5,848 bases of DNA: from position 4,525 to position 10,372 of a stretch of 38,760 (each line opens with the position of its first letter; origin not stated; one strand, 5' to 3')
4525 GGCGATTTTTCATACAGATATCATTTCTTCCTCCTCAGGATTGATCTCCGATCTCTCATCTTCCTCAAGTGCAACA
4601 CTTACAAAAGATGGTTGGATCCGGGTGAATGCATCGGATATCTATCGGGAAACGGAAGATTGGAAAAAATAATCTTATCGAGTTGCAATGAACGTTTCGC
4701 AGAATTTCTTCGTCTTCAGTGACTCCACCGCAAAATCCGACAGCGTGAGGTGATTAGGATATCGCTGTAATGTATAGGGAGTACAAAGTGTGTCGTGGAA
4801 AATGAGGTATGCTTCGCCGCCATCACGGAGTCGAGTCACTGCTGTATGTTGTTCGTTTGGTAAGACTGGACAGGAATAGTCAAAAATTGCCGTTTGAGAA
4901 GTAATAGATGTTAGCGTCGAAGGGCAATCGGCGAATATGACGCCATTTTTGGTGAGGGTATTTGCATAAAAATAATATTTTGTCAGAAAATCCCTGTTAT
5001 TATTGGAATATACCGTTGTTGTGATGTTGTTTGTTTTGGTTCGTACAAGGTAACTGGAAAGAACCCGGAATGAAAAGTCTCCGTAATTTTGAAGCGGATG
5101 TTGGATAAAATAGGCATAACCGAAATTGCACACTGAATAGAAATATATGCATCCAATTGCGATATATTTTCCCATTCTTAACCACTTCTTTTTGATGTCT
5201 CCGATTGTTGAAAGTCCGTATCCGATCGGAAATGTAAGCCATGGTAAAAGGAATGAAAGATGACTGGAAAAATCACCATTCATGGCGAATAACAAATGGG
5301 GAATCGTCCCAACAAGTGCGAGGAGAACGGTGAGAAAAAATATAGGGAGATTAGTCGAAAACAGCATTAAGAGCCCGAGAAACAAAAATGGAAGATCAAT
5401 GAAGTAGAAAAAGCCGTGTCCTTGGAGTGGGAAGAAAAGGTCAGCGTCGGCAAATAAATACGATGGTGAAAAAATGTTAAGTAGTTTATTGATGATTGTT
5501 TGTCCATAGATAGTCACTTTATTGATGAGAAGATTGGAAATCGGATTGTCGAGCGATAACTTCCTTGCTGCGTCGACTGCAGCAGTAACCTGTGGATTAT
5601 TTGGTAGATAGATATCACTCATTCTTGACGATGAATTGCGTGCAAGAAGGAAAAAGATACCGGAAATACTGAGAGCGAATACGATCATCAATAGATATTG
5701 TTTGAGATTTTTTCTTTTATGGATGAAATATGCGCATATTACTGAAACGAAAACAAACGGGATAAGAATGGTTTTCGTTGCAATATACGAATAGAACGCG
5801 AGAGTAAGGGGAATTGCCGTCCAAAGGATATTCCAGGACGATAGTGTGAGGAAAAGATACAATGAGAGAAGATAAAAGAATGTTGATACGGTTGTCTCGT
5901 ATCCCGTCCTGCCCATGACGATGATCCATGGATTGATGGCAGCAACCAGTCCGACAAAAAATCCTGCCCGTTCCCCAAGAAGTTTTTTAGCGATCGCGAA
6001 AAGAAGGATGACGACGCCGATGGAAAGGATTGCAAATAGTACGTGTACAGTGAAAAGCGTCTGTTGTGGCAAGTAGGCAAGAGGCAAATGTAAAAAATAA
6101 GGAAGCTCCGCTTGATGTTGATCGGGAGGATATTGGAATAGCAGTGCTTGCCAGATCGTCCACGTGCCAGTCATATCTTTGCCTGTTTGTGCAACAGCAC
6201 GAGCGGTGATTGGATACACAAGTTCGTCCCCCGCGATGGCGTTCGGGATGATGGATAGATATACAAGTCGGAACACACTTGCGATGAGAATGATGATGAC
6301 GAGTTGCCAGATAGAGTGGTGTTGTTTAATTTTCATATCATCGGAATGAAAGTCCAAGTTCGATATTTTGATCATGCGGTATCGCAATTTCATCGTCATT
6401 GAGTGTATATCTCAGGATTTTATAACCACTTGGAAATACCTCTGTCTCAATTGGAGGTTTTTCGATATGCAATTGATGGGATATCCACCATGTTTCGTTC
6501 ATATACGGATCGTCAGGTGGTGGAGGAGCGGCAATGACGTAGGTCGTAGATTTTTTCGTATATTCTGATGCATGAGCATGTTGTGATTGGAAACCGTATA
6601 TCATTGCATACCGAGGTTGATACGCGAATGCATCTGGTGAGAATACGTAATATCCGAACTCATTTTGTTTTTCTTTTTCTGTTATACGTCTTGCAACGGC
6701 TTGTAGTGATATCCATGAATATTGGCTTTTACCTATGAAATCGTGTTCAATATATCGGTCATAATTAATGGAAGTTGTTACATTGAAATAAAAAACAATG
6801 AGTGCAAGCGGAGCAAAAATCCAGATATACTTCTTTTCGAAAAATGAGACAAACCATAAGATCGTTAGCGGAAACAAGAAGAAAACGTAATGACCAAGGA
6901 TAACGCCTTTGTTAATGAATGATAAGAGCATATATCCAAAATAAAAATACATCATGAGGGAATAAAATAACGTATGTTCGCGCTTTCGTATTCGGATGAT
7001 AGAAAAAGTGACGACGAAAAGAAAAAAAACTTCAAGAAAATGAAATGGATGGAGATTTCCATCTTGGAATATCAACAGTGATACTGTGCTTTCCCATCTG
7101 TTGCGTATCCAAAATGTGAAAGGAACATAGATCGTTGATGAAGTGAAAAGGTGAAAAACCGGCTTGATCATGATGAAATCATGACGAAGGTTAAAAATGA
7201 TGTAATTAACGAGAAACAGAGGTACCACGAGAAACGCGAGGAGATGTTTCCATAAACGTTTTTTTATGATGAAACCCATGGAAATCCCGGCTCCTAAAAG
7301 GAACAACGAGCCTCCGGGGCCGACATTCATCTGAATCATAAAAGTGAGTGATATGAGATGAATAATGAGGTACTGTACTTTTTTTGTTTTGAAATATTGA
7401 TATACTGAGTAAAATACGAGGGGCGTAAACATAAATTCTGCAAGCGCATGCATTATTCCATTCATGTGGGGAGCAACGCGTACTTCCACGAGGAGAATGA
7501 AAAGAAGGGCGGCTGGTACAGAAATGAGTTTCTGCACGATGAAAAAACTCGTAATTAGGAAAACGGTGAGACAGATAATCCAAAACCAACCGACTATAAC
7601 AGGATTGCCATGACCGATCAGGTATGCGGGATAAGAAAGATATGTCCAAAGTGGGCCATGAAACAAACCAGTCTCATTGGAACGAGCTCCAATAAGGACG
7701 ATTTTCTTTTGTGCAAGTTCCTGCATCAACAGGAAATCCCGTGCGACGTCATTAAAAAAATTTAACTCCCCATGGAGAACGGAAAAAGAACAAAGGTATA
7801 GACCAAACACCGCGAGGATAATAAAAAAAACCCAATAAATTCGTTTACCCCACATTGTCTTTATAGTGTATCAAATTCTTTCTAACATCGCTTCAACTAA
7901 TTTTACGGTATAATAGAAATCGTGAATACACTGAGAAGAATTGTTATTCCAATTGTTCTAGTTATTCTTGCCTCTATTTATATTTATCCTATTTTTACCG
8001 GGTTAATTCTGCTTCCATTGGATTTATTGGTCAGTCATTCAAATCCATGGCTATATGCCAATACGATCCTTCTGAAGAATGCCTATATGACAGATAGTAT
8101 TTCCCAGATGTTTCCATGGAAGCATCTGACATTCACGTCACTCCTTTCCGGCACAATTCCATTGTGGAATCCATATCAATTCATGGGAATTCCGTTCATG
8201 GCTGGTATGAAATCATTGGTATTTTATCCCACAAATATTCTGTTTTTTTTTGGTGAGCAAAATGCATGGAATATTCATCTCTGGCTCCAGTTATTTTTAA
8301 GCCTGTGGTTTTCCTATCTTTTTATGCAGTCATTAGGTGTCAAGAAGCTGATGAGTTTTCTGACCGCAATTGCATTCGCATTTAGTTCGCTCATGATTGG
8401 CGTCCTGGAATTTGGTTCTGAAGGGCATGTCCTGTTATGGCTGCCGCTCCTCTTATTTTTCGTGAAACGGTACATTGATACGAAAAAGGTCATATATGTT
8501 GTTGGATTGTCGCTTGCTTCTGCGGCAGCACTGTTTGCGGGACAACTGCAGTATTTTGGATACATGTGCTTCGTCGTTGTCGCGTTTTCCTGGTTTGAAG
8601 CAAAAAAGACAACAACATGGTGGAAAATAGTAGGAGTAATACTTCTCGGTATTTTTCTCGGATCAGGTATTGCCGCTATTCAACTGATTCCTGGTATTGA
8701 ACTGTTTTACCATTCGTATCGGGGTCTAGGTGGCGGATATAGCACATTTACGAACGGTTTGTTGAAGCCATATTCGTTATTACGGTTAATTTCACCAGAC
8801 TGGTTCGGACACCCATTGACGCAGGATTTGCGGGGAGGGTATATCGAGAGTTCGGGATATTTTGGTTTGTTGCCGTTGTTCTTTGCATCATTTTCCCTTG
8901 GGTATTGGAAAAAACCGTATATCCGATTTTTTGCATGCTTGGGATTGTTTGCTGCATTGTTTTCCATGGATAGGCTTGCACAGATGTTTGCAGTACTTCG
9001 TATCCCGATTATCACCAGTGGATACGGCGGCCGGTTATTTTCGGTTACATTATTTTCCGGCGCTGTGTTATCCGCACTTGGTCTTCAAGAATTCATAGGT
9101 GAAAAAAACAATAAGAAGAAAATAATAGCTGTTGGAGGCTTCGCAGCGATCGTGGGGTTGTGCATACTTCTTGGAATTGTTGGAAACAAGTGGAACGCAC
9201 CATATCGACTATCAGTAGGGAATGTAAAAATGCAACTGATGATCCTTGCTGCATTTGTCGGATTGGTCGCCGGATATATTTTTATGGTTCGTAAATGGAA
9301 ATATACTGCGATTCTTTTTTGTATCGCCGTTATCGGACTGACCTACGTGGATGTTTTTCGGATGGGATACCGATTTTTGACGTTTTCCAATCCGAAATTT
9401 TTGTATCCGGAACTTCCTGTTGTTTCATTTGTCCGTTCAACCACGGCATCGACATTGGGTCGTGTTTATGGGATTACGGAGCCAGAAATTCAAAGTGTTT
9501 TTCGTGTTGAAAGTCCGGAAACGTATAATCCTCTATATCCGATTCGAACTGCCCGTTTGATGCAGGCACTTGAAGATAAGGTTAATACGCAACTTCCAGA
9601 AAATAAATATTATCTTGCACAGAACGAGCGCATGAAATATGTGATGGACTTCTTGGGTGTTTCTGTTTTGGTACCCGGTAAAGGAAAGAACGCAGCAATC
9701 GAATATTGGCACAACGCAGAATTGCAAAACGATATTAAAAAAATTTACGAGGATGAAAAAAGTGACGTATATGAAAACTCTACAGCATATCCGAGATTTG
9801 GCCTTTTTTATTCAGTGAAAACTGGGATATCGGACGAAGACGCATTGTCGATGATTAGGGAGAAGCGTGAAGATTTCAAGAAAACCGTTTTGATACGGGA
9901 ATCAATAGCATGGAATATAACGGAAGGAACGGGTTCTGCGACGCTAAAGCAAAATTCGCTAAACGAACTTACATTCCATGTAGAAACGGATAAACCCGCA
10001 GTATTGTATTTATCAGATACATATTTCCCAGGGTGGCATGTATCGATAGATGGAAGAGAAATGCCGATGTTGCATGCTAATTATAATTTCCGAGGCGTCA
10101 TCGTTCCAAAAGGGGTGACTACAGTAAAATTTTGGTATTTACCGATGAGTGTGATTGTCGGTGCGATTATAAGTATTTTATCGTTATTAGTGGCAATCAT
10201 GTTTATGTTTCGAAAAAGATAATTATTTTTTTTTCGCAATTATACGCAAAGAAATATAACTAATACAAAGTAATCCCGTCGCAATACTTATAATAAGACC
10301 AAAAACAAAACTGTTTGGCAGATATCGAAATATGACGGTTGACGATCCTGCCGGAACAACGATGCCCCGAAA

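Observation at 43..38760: Array of 17 GT-C glycosyltransferases from at least six subfamilies: a candidate extracytoplasmic glycan-building system with unknown acceptor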

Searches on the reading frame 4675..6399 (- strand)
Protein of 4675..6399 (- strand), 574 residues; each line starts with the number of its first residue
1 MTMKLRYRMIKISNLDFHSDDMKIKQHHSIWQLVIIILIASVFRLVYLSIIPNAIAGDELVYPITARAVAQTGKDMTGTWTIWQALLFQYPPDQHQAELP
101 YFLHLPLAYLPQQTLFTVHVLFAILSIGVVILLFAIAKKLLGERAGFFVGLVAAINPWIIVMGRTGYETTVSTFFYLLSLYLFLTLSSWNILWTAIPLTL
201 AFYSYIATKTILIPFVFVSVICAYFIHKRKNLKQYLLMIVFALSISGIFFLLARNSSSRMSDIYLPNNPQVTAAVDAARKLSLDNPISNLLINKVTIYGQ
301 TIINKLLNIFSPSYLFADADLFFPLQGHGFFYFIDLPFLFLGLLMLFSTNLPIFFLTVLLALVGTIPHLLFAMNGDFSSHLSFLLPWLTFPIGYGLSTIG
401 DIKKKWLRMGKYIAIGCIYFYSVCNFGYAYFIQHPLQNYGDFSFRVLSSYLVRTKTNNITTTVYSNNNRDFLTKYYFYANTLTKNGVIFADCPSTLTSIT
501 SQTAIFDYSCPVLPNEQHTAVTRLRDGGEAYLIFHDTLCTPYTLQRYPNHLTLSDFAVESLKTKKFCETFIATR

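Call 3: search_protein_families(library=pfam, proteins=[window:4675-6399:-], max_evalue=0.01)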
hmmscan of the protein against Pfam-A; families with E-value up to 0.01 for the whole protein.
window:4675-6399:- (574 aa): 1 family
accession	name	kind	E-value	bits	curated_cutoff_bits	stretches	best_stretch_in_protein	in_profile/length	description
PF13231.12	PMT_2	-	6.2e-05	23.7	26.1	1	109-244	15-152/160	Dolichyl-phosphate-mannose-protein mannosyltransferase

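Call 8: search_protein_families(library=ncbifam, proteins=[window:4675-6399:-], max_evalue=0.01)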
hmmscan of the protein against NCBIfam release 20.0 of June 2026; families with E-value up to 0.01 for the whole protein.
window:4675-6399:- (574 aa): 0 families

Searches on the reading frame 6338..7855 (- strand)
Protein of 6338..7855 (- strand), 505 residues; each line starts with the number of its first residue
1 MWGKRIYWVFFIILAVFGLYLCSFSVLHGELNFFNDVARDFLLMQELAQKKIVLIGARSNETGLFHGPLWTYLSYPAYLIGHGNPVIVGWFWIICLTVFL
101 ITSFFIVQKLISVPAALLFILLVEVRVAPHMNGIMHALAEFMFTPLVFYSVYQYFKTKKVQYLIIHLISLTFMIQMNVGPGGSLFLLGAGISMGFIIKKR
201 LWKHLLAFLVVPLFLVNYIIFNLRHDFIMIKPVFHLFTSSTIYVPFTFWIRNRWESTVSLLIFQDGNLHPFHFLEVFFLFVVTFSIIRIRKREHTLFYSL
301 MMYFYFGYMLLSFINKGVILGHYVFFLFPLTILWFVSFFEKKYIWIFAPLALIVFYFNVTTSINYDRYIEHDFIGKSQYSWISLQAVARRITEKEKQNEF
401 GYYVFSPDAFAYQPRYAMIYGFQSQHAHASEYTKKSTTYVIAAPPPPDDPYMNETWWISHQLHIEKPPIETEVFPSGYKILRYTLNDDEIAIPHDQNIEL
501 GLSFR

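Call 3: search_protein_families(library=pfam, proteins=[window:6338-7855:-], max_evalue=0.01)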
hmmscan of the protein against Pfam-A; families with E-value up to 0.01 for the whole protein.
window:6338-7855:- (505 aa): 0 families

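Call 8: search_protein_families(library=ncbifam, proteins=[window:6338-7855:-], max_evalue=0.01)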
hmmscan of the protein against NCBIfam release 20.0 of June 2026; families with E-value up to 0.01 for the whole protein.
window:6338-7855:- (505 aa): 0 families

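Call 31: search_protein_families(library=pfam, proteins=[window:6338-7855:-], max_evalue=10)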
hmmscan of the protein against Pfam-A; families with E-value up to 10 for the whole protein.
window:6338-7855:- (505 aa): 0 families

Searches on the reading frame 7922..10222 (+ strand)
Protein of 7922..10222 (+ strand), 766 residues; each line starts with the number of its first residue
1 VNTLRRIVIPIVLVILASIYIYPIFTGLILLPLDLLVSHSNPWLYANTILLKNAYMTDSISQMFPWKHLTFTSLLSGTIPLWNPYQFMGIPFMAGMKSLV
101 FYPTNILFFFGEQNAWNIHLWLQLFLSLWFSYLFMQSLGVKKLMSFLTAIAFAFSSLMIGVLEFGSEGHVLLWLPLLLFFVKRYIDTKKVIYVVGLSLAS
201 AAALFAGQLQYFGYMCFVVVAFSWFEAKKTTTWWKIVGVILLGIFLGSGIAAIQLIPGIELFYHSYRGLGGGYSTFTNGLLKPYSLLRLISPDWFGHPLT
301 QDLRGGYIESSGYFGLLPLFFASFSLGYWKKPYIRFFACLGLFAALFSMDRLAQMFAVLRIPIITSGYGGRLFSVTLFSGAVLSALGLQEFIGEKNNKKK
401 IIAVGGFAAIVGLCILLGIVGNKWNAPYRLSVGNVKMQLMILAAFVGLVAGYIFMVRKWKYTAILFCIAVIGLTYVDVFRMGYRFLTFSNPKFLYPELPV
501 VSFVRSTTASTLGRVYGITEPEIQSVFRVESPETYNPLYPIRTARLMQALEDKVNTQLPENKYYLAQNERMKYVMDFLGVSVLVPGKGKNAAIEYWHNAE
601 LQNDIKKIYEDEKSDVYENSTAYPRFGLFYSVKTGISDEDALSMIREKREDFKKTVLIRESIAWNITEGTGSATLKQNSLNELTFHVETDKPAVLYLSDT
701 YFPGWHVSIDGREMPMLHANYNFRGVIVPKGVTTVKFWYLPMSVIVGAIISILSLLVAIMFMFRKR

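Call 3: search_protein_families(library=pfam, proteins=[window:7922-10222:+], max_evalue=0.01)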
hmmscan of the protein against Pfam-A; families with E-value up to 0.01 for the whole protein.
window:7922-10222:+ (766 aa): 1 family
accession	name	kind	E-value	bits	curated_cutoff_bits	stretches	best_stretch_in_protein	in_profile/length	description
PF09586.16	YfhO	-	6.3e-18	65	28.5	2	673-751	756-835/835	Bacterial membrane protein YfhO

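Call 8: search_protein_families(library=ncbifam, proteins=[window:7922-10222:+], max_evalue=0.01)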
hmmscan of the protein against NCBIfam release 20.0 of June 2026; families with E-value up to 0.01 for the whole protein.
window:7922-10222:+ (766 aa): 2 families
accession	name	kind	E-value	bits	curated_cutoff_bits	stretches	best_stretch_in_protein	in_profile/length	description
NF047590.1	GlcsyltransPgfM2Strep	equivalog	6.8e-06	24.5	1500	1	693-763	808-878/884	glycosyltransferase PgfM2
NF047589.1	GlcsyltransPgfM1Strep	equivalog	9.9e-06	23.8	1400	1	689-764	878-953/955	glycosyltransferase PgfM1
